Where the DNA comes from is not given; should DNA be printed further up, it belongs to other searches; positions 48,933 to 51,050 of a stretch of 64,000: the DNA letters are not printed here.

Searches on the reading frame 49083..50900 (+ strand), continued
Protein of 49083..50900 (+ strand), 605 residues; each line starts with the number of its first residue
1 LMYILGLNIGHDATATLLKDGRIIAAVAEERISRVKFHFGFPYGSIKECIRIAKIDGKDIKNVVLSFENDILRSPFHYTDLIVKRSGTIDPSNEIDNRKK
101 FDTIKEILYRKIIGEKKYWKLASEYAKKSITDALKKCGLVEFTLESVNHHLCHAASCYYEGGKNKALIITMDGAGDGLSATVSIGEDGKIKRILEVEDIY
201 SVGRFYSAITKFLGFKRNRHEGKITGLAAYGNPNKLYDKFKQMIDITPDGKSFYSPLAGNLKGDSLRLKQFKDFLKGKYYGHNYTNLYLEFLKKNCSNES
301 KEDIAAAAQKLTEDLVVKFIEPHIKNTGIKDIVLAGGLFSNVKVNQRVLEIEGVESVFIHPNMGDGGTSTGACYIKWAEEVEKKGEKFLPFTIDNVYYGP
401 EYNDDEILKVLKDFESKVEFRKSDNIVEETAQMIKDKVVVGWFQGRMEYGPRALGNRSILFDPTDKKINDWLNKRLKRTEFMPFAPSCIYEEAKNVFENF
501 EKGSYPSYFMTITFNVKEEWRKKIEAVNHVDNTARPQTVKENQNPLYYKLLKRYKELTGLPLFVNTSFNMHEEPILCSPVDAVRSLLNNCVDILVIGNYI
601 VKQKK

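Call 35: find_encoding_contigs(protein=P0123, flank=10000, max_places=3)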
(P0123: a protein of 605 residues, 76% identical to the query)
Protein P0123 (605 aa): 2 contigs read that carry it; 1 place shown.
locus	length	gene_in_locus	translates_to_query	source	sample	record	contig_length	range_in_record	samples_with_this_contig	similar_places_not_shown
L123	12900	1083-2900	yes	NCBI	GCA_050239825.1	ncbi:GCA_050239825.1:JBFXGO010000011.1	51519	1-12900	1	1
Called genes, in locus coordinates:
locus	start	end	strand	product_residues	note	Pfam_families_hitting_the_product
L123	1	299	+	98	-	?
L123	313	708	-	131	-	-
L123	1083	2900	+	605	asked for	PF02543:Carbam_trans_N, PF16861:Carbam_trans_C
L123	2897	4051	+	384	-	PF13692:Glyco_trans_1_4 (weak)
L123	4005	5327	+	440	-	PF01436:NHL (faint)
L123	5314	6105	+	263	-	PF01497:Peripla_BP_2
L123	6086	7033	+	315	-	PF01032:FecCD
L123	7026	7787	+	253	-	PF00005:ABC_tran, PF13304:AAA_21 (faint)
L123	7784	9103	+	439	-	PF01103:Omp85 (faint)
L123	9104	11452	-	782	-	PF01588:tRNA_bind (weak), PF03483:B3_4, PF03484:B5, PF17759:tRNA_synthFbeta, PF03147:FDX-ACB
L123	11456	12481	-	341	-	PF02912:Phe_tRNA-synt_N, PF01409:tRNA-synt_2d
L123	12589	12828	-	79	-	PF01037:AsnC_trans_reg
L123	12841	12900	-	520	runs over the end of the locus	PF00512:HisKA, PF02518:HATPase_c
